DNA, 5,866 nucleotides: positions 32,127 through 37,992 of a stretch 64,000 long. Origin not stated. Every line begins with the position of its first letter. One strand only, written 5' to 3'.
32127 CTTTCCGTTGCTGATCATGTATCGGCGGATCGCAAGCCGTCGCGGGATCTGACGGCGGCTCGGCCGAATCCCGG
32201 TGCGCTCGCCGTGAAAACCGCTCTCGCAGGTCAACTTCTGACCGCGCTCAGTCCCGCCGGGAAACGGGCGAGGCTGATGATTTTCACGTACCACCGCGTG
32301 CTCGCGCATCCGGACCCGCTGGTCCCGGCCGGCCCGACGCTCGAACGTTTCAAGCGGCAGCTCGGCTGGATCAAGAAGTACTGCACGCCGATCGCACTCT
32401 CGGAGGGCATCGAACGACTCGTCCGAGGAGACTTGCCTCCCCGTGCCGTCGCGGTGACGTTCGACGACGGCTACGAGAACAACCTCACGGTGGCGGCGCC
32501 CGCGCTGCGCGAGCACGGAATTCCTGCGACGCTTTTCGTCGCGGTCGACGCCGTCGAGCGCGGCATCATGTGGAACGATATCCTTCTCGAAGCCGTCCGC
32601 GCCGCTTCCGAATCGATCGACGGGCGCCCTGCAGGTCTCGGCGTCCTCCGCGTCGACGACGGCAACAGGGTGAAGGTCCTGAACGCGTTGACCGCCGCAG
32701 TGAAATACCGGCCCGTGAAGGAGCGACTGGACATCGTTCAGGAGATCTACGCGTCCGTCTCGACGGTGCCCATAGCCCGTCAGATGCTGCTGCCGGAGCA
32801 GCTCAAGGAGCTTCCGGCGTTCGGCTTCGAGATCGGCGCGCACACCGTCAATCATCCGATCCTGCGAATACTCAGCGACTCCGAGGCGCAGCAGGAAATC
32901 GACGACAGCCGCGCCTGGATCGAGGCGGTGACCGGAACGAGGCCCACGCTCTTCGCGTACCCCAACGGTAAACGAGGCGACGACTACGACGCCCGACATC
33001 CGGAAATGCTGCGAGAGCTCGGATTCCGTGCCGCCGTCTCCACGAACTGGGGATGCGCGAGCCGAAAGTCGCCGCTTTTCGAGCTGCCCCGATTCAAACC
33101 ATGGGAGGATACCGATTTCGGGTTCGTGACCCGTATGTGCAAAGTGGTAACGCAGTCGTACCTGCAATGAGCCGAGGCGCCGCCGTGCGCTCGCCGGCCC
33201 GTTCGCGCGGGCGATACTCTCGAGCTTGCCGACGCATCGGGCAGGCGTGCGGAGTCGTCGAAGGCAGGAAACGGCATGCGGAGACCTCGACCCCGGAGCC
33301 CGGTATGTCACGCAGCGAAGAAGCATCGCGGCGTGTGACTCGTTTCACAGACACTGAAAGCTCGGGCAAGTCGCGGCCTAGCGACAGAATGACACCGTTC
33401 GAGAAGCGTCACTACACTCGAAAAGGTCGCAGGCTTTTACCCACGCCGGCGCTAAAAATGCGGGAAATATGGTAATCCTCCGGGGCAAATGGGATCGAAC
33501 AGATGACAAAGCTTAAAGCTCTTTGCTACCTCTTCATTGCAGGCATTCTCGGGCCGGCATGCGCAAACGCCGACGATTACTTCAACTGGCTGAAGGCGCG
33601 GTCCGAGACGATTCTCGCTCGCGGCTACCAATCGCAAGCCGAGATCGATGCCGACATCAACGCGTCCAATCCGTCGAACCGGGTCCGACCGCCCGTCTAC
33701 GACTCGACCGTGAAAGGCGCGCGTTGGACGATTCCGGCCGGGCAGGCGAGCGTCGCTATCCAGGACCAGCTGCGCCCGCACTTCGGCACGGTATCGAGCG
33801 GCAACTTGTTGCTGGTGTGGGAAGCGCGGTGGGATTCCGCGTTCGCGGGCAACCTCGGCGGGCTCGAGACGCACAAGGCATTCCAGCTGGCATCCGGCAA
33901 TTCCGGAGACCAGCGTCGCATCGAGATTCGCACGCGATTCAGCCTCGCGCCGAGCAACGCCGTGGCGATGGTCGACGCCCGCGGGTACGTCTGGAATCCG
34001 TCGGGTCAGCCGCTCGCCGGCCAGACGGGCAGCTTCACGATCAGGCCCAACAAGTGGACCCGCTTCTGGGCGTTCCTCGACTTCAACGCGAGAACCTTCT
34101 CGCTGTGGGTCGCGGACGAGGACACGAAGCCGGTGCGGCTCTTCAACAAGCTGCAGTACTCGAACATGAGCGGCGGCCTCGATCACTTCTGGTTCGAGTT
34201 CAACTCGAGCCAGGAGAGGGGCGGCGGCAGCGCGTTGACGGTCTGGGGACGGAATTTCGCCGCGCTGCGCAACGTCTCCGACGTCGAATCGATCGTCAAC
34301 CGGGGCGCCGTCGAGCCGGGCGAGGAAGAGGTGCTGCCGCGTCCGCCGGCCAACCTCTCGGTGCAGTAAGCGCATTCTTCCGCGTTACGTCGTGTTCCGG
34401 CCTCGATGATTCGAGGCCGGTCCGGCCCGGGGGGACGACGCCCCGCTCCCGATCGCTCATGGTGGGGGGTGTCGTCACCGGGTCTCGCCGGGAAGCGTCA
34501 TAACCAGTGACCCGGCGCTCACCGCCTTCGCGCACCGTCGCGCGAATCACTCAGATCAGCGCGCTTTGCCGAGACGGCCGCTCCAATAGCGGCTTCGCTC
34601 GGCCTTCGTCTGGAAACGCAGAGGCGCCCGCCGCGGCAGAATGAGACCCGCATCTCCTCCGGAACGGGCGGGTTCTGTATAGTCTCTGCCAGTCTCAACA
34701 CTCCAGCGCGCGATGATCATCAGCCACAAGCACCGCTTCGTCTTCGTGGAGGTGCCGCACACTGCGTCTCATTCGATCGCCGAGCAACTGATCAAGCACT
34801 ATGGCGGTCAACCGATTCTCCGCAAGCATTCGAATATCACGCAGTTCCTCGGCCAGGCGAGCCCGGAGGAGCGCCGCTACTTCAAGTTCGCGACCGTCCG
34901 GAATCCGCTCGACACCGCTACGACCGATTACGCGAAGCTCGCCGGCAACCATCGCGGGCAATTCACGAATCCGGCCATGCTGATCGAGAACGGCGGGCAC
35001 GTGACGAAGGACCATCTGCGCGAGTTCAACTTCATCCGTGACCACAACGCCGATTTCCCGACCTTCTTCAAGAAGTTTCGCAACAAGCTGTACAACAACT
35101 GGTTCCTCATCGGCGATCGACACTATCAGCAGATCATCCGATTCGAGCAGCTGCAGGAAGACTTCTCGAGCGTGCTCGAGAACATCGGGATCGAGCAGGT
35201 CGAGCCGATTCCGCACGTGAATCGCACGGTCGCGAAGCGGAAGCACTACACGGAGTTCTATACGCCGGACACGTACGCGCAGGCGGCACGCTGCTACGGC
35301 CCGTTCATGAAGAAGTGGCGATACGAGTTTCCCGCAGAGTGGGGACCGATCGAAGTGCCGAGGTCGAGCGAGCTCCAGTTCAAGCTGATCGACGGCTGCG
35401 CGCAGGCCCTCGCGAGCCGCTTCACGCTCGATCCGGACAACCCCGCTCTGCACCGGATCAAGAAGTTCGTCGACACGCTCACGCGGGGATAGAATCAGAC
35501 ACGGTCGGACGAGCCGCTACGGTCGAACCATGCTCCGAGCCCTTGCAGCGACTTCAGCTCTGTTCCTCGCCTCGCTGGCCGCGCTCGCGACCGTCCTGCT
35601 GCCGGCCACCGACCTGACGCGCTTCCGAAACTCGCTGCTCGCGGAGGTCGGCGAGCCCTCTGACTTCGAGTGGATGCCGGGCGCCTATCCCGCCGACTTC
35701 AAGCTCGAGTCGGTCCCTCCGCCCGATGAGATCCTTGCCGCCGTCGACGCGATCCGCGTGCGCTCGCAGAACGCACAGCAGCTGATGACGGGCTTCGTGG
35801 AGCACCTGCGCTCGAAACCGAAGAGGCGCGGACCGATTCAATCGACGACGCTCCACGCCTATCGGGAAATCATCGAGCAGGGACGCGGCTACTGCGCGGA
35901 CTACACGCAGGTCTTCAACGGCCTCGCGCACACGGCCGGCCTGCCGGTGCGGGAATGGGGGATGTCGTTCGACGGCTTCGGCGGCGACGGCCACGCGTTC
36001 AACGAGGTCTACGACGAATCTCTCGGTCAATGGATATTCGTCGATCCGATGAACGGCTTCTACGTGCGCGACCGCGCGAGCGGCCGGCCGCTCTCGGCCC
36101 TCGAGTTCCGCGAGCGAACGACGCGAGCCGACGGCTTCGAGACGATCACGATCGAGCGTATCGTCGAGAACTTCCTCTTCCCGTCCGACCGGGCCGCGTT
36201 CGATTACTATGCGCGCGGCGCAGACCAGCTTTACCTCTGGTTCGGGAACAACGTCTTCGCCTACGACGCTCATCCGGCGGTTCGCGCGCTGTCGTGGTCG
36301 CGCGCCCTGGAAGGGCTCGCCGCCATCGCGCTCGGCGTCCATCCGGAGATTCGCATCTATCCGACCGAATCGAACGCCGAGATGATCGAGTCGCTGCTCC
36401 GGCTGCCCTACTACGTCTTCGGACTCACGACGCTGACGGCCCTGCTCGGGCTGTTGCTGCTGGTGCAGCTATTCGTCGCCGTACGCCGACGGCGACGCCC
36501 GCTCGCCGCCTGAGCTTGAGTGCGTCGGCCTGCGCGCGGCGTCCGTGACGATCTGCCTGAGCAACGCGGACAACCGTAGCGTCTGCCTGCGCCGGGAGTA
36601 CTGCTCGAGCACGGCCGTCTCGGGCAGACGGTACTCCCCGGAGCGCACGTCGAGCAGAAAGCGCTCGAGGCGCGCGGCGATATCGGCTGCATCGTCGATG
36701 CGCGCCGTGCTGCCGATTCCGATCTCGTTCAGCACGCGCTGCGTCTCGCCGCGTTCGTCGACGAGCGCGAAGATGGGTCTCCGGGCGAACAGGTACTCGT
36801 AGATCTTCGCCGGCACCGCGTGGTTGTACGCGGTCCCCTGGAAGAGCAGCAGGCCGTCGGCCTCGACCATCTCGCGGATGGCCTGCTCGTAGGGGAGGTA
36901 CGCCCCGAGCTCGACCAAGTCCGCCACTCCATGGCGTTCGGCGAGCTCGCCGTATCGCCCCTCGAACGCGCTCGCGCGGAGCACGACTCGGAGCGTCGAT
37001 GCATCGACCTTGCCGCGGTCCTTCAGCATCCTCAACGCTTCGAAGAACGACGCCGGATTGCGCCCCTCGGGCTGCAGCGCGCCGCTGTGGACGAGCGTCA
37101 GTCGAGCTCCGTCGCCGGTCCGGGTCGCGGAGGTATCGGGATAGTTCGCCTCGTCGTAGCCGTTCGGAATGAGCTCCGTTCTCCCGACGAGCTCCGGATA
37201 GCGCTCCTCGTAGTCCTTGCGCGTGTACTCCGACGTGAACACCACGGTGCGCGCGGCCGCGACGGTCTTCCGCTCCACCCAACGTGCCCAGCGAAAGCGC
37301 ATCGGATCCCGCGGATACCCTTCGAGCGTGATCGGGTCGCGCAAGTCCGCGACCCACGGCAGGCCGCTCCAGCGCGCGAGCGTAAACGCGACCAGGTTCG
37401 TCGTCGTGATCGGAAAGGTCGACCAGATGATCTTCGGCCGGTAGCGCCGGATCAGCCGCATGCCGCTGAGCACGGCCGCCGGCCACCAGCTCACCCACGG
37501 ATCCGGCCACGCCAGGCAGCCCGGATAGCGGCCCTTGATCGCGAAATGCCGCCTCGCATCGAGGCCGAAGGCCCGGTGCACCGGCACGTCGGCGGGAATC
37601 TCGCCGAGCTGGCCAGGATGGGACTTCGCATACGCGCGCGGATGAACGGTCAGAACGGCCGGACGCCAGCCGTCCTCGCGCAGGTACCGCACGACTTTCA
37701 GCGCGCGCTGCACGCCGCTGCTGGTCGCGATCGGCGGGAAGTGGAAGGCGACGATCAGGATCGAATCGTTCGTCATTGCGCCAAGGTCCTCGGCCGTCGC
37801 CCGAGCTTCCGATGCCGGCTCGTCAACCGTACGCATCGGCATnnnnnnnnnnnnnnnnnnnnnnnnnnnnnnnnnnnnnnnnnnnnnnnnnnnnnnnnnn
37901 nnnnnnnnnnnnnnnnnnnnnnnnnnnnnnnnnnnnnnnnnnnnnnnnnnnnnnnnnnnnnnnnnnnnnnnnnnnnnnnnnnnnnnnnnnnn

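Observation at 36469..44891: Eight-gene carrier-protein acyl-tailoring operon (Fe-ADH / AMP-ligase / LuxE / LuxC / ACP / FabG-like SDR / GNAT / GT4) inside the EPS locus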

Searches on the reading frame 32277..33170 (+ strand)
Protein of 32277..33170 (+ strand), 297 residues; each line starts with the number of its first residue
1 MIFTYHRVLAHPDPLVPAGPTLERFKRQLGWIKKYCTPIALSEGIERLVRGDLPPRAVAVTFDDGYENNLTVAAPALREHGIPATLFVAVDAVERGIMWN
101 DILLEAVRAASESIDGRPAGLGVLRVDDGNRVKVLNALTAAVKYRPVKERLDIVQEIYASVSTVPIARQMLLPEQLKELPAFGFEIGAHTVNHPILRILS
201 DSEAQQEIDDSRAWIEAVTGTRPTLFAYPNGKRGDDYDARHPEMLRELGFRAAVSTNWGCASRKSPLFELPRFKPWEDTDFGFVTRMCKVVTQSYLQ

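Call 9: search_protein_families(library=ncbifam, proteins=[window:32277-33170:+], max_evalue=1e-8)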
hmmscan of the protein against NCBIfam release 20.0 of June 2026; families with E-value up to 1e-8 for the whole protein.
window:32277-33170:+ (297 aa): 3 families
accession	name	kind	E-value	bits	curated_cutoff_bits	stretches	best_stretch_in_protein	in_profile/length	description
TIGR02764.1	spore_ybaN_pdaB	equivalog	1.1e-11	44.9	237.4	0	172-251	47-122/191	polysaccharide deacetylase family sporulation protein PdaB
TIGR02884.1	spore_pdaA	equivalog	5.9e-09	36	298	0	173-251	79-154/224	delta-lactam-biosynthetic de-N-acetylase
TIGR03933.1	PIA_icaB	equivalog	8.7e-09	35.2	248.35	0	23-94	38-110/245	intercellular adhesin biosynthesis polysaccharide N-deacetylase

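Call 56: search_protein_families(library=pfam, proteins=[window:32277-33170:+], max_evalue=0.01)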
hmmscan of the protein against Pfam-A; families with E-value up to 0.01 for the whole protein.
window:32277-33170:+ (297 aa): 1 family
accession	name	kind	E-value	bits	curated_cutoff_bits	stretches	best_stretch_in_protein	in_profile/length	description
PF01522.26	Polysacc_deac_1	-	1.2e-26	93.6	23.1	1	52-252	3-123/124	Polysaccharide deacetylase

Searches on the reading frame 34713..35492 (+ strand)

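Call 9: search_protein_families(library=ncbifam, proteins=[window:34713-35492:+], max_evalue=1e-8)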
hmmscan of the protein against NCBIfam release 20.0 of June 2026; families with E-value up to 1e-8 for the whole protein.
window:34713-35492:+ (259 aa): 0 families

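Call 48: search_protein_families(library=pfam, proteins=[window:34713-35492:+], max_evalue=0.001)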
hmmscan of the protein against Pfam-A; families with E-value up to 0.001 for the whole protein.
window:34713-35492:+ (259 aa): 1 family
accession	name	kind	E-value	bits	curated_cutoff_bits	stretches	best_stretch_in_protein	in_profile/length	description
PF03567.20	Sulfotransfer_2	-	5.5e-07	30.4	22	1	2-176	4-211/252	Sulfotransferase family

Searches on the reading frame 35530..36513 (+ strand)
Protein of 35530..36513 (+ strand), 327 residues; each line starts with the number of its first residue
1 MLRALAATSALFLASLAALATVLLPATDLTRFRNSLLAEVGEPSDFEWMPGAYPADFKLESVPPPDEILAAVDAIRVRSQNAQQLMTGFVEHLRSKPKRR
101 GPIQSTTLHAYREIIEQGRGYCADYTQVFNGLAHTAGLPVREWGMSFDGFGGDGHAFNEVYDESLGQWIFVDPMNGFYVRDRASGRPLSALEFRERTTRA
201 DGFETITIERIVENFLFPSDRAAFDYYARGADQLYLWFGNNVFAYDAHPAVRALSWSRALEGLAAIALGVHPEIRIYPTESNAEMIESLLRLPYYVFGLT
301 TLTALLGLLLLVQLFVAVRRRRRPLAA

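Call 9: search_protein_families(library=ncbifam, proteins=[window:35530-36513:+], max_evalue=1e-8)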
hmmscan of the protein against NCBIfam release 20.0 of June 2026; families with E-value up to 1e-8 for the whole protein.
window:35530-36513:+ (327 aa): 0 families

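Call 48: search_protein_families(library=pfam, proteins=[window:35530-36513:+], max_evalue=0.001)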
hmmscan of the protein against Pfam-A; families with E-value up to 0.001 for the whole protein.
window:35530-36513:+ (327 aa): 1 family
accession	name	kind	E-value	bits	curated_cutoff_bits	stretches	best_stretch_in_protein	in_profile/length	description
PF01841.26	Transglut_core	-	3.9e-09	37.2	23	1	81-173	17-108/108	Transglutaminase-like superfamily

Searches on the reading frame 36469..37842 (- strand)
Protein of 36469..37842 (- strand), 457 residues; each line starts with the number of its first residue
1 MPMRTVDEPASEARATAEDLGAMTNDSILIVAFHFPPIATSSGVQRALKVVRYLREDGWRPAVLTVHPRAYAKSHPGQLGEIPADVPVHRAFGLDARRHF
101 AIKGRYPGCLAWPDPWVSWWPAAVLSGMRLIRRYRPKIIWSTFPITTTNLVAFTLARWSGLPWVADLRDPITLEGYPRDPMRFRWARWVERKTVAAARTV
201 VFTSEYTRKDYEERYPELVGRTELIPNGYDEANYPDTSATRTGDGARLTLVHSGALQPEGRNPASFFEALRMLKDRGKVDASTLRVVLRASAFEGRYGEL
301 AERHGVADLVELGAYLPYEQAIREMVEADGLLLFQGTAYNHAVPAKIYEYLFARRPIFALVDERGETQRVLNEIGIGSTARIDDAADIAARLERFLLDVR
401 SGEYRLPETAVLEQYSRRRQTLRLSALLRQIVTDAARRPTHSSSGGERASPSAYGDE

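Call 4: search_protein_families(library=pfam, proteins=[window:36469-37842:-], max_evalue=0.01)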
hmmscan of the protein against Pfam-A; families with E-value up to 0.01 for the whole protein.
window:36469-37842:- (457 aa): 2 families
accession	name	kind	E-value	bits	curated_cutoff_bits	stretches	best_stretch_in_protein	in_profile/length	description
PF13579.12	Glyco_trans_4_4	-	1.4e-12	48.7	29.7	1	45-228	5-158/158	Glycosyl transferase 4-like domain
PF13439.12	Glyco_transf_4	-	7.7e-10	39.5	28.5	1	48-231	9-168/170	Glycosyltransferase Family 4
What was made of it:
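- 36469..37776 (-): GT4-type glycosyltransferase (435 aa), last gene of the run. A lineage-specific neighbour, not part of the conserved cassette. Glyco_trans_4_4 1.4e-12; only the N-terminal domain is recognised (call 4).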

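Call 5: search_protein_families(library=ncbifam, proteins=[window:36469-37842:-], max_evalue=0.01)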
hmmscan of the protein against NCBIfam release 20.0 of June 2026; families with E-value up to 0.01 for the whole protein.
window:36469-37842:- (457 aa): 1 family
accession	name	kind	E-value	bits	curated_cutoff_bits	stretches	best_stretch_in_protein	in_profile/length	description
TIGR02149.1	glgA_Coryne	subfamily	0.0035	16.5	302.4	1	185-242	133-191/391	glycogen synthase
